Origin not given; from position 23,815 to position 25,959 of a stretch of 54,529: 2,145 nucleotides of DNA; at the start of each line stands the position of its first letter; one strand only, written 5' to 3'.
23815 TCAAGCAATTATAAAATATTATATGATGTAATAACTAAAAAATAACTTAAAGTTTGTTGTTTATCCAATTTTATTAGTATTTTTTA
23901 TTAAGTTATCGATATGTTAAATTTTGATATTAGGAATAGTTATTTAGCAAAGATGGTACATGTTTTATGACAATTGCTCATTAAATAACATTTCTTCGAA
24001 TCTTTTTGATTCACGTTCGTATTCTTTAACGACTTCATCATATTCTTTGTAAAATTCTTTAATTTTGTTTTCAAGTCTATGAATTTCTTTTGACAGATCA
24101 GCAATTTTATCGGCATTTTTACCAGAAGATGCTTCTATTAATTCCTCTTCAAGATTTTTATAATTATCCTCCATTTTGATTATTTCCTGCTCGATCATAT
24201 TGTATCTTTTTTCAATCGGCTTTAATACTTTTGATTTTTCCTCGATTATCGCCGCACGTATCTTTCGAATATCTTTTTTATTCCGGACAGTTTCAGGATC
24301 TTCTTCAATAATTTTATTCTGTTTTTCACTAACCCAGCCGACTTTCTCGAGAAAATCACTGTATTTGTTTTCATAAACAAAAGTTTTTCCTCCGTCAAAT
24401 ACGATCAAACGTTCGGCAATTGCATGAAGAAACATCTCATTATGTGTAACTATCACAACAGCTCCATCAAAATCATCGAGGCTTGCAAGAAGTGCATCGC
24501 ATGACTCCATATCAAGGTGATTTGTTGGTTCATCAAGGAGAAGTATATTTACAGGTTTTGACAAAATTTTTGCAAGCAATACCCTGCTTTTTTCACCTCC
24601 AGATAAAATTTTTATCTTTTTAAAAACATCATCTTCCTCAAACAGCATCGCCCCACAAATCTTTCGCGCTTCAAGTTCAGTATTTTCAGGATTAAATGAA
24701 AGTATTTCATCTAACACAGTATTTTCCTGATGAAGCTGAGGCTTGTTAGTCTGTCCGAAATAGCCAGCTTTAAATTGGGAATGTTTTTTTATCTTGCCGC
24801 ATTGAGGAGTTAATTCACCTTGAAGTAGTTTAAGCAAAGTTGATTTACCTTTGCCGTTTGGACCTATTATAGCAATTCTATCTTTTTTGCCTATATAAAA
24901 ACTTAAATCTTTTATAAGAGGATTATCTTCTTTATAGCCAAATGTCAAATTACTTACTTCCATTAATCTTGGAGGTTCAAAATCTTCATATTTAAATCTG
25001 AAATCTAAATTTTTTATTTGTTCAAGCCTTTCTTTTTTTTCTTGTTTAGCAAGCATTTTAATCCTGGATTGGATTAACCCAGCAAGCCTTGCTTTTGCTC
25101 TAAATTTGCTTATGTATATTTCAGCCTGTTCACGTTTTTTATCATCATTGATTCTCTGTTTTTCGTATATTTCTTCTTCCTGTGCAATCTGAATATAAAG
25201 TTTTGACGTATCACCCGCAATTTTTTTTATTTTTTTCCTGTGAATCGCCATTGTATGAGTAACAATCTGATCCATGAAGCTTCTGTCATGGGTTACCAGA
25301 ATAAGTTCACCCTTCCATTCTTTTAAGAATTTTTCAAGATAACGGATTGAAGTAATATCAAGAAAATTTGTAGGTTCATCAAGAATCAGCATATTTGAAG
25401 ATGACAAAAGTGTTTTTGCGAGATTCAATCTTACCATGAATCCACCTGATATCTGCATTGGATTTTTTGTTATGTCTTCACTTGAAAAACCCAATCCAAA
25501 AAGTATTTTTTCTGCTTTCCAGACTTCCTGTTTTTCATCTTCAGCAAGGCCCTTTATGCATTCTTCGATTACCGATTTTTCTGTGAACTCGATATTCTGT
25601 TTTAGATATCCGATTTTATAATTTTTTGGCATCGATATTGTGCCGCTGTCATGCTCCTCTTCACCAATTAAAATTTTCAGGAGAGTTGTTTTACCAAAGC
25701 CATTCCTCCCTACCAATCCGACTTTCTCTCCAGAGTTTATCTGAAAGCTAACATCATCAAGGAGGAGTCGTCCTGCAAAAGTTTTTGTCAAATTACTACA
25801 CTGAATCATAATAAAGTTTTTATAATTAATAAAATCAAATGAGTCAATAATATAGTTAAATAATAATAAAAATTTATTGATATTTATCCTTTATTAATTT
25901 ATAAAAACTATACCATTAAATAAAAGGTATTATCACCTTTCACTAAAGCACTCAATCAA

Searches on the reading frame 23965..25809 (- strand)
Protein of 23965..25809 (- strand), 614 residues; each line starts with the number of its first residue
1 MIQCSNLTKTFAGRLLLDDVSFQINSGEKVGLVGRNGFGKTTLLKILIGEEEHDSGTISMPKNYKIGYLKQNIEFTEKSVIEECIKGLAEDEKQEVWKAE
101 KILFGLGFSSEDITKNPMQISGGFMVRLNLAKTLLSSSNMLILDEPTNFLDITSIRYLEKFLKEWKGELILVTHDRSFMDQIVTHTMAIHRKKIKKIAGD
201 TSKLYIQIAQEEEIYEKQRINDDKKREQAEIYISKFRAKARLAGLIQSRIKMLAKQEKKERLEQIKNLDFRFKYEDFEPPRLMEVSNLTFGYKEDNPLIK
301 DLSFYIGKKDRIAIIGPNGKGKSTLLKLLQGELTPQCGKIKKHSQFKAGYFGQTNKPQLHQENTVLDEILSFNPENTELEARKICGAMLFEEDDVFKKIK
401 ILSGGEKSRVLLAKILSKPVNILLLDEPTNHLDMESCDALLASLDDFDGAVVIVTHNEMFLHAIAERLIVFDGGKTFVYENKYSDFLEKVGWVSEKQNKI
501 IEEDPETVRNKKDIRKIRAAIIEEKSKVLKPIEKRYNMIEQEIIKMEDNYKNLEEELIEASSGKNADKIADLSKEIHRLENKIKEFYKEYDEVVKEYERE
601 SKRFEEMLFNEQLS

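Call 25: search_protein_families(library=ncbifam, proteins=[window:23965-25809:-], max_evalue=1e-10)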
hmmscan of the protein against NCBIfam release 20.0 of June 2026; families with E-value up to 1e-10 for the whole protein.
window:23965-25809:- (614 aa): 175 families (the best 25 are shown)
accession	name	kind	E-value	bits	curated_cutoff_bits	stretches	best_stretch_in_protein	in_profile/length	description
NF000355.4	ribo_prot_ABC_F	equivalog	9.8e-121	404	380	3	202-469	235-497/499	ribosomal protection-like ABC-F family protein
NF011646.0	PRK15064.1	equivalog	3.5e-120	401.9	762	2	98-490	134-527/530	ABC-F family ATPase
NF008775.0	PRK11819.1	equivalog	2.2e-112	376.5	599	2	118-489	162-534/556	energy-dependent translational throttle protein EttA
NF007921.0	PRK10636.1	equivalog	2.1e-102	343.4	917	2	98-584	128-611/638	ABC transporter ATP-binding protein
TIGR03719.1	ABC_ABC_ChvD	subfamily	1.5e-96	324.2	806.75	2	118-489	160-532/552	energy-dependent translational throttle protein EttA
NF000170.2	ABCF_Vga_all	exception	6.9e-93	311.9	725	2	2-225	272-484/521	Vga family ABC-F type ribosomal protection protein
NF050005.1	ABC_ATPase_Uup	equivalog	3.8e-92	309.5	900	2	114-593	151-632/636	ATP-binding cassette ATPase Uup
NF000169.2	ABCF_Sal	exception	1.3e-86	291.4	725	2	106-466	117-496/542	Sal family ABC-F type ribosomal protection protein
NF008358.0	PRK11147.1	equivalog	5.5e-86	289.2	936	2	94-593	130-628/635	ABC transporter ATP-binding protein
NF043038.1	ABCF_CplR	exception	1.2e-78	265.1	780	2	2-223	287-502/544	ABC-F type ribosomal protection protein CplR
NF000168.2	ABCF_Msr_all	exception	1e-74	251.9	680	2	2-197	297-486/487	Msr family ABC-F type ribosomal protection protein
NF000514.1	ABCF_OptrA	exception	5.7e-73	246.3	1450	1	99-598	162-653/655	ABC-F type ribosomal protection protein OptrA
NF000171.1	ABCF_producer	exception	7.8e-72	242.4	800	3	303-474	369-537/541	TlrC/CarA/OleB/SrmB family ABC-F type ribosomal protection protein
NF000166.1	ABCF_CarA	exception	4.1e-71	239.8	1050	4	303-458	380-532/556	ABC-F type ribosomal protection protein Car(A)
NF000167.2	ABCF_Lsa_all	exception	1.3e-63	215.7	750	2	1-226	3-225/492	Lsa family ABC-F type ribosomal protection protein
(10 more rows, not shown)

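Call 26: find_homologous_proteins(query=window:23965-25809:-, max_evalue=1e-60)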
Query window:23965-25809:- (614 aa): 7966 proteins with E <= 1e-60 among 8000 candidates; the best 120 are listed.
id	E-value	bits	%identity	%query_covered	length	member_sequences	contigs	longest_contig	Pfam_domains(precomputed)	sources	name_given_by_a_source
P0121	0.0e+0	1339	100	100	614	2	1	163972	PF00005.34,PF13555.13,PF13401.13,PF03193.23,PF02463.26,PF13304.13,PF12848.14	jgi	jgi:ATP-binding cassette subfamily F protein 3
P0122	2.2e-286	969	72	99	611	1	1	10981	PF00005.34,PF13555.13,PF02463.26,PF13304.13,PF12848.14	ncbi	-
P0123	2.3e-245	834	64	99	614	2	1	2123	PF00005.34,PF03193.23,PF02463.26,PF13304.13,PF12848.14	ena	-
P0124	3.1e-239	813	61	99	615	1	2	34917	PF00005.34,PF02463.26,PF13304.13,PF12848.14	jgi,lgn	-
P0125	2.0e-237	807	60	98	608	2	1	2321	PF00005.34,PF13555.13,PF00004.36,PF13401.13,PF13304.13,PF12848.14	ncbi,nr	ncbi:MAG: ABC-F family ATP-binding cassette domain-containing protein, partial [Spirochaetes bacteri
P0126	1.1e-227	775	58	99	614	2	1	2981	PF00005.34,PF13555.13,PF13401.13,PF13304.13,PF12848.14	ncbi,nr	ncbi:MAG: ATP-binding cassette domain-containing protein [Spirochaetes bacterium]|nr:ATP-binding cas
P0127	3.0e-226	771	57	99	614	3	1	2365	PF00005.34,PF13555.13,PF02463.26,PF13304.13,PF12848.14,PF16326.11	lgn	-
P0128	1.0e-224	765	58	99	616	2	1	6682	PF00005.34,PF13555.13,PF13401.13,PF02463.26,PF13304.13,PF12848.14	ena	-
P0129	5.3e-223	760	58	99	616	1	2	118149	PF00005.34,PF13555.13,PF02463.26,PF13304.13,PF12848.14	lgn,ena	-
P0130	1.1e-222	759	59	99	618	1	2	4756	PF00005.34,PF13555.13,PF02463.26,PF13304.13,PF12848.14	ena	-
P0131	7.6e-222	756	57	99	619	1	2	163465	PF01926.30,PF00005.34,PF03193.23,PF13304.13,PF12848.14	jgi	jgi:ATP-binding cassette subfamily F protein 3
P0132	1.5e-217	742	56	100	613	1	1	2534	PF00005.34,PF13555.13,PF13304.13,PF12848.14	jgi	jgi:ATP-binding cassette, subfamily F, member 3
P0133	1.5e-217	742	56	100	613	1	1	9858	PF00005.34,PF13555.13,PF13304.13,PF12848.14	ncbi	-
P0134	4.0e-217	740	56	99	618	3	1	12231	PF00005.34,PF13555.13,PF13401.13,PF02463.26,PF13304.13,PF12848.14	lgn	-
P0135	7.8e-216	736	57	99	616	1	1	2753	PF00005.34,PF13555.13,PF13401.13,PF02463.26,PF13304.13,PF12848.14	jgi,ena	-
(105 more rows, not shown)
